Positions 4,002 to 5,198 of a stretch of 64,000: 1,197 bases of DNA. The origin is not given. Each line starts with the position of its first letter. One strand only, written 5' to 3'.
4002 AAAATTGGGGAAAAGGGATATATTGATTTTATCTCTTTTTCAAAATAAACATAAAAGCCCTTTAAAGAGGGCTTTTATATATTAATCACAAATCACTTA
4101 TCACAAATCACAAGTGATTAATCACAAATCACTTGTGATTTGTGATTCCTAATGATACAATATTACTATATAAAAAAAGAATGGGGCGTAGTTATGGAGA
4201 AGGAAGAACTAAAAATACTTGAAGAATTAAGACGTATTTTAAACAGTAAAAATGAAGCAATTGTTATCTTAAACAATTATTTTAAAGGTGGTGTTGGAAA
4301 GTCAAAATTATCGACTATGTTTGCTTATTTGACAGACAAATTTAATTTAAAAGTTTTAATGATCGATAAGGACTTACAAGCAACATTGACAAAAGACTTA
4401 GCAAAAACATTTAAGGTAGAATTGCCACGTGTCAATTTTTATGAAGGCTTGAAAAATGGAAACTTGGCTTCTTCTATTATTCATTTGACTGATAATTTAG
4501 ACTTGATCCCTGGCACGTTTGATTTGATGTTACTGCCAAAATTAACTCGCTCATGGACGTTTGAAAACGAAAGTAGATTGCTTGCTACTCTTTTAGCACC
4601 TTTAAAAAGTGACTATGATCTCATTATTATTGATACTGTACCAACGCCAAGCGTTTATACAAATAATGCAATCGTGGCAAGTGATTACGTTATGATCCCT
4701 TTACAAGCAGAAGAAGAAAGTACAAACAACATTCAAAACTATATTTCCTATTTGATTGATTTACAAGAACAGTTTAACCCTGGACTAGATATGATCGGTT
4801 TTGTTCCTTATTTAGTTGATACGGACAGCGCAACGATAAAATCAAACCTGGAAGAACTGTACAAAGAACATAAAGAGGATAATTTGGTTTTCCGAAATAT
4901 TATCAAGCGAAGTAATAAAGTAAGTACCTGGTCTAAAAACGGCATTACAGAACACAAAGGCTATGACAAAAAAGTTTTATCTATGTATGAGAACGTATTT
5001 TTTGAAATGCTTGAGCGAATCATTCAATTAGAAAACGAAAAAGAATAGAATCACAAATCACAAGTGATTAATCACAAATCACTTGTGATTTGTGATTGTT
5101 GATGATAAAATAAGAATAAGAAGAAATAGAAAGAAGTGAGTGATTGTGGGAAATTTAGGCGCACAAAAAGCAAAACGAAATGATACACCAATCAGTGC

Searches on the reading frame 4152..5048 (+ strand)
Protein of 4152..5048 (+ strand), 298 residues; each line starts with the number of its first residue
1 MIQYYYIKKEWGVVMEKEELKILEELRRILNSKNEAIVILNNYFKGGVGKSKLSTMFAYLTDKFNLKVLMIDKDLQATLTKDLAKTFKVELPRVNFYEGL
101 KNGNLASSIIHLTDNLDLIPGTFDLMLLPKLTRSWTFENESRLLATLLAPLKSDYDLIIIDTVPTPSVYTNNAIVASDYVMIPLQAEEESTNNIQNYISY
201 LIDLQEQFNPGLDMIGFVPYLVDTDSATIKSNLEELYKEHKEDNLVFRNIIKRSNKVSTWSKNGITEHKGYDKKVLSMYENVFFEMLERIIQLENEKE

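Call 47: find_encoding_contigs(protein=window:4152-5048:+, flank=10000, max_places=10)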
Protein window:4152-5048:+ (298 aa): 22 contigs read that carry it; 7 places shown.
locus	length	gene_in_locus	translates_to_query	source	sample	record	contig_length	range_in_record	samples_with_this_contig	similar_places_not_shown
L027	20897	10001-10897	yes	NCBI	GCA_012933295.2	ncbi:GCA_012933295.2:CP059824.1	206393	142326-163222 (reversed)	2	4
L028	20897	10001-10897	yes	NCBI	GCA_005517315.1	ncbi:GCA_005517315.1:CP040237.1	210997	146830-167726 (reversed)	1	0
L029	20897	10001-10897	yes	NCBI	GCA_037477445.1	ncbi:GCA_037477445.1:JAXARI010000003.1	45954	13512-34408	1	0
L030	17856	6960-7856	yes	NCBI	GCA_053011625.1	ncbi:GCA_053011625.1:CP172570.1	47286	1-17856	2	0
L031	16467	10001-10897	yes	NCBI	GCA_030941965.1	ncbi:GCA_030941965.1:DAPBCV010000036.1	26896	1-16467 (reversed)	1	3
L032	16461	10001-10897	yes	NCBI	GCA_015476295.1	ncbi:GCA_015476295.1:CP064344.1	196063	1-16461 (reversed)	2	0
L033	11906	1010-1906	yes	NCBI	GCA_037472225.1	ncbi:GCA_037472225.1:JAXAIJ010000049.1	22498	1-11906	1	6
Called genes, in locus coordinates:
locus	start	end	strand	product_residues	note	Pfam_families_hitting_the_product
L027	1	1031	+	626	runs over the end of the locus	PF01935:DUF87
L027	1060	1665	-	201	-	PF00239:Resolvase, PF02796:HTH_7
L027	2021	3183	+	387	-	PF01527:HTH_Tnp_1, PF13518:HTH_28 (weak), PF13276:HTH_21, PF00665:rve, PF13610:DDE_Tnp_IS240 (weak), PF13683:rve_3, PF13333:rve_2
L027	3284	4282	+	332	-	PF04087:DUF389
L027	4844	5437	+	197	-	PF00239:Resolvase, PF02796:HTH_7, PF13384:HTH_23 (faint), PF08279:HTH_11 (faint)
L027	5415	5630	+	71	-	PF01527:HTH_Tnp_1 (weak), PF13384:HTH_23 (weak), PF13518:HTH_28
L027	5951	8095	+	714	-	PF01751:Toprim, PF01131:Topoisom_bac, PF01396:Zn_ribbon_Top1, PF13101:DUF3945 (faint), PF13342:Toprim_Crpt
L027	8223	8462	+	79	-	PF07764:Omega_Repress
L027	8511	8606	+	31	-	PF06308:ErmC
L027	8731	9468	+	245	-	PF00398:RrnaAD, PF13649:Methyltransf_25 (weak)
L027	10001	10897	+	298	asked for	PF13614:AAA_31, PF01656:CbiA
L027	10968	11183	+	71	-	PF07764:Omega_Repress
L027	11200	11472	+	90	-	PF08998:Epsilon_antitox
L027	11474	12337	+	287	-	PF06414:Zeta_toxin, PF13671:AAA_33 (faint)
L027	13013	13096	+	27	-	PF06308:ErmC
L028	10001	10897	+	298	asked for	PF13614:AAA_31, PF01656:CbiA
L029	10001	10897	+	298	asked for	PF13614:AAA_31, PF01656:CbiA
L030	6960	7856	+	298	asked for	PF13614:AAA_31, PF01656:CbiA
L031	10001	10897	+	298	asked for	PF13614:AAA_31, PF01656:CbiA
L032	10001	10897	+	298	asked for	PF13614:AAA_31, PF01656:CbiA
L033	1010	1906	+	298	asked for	PF13614:AAA_31, PF01656:CbiA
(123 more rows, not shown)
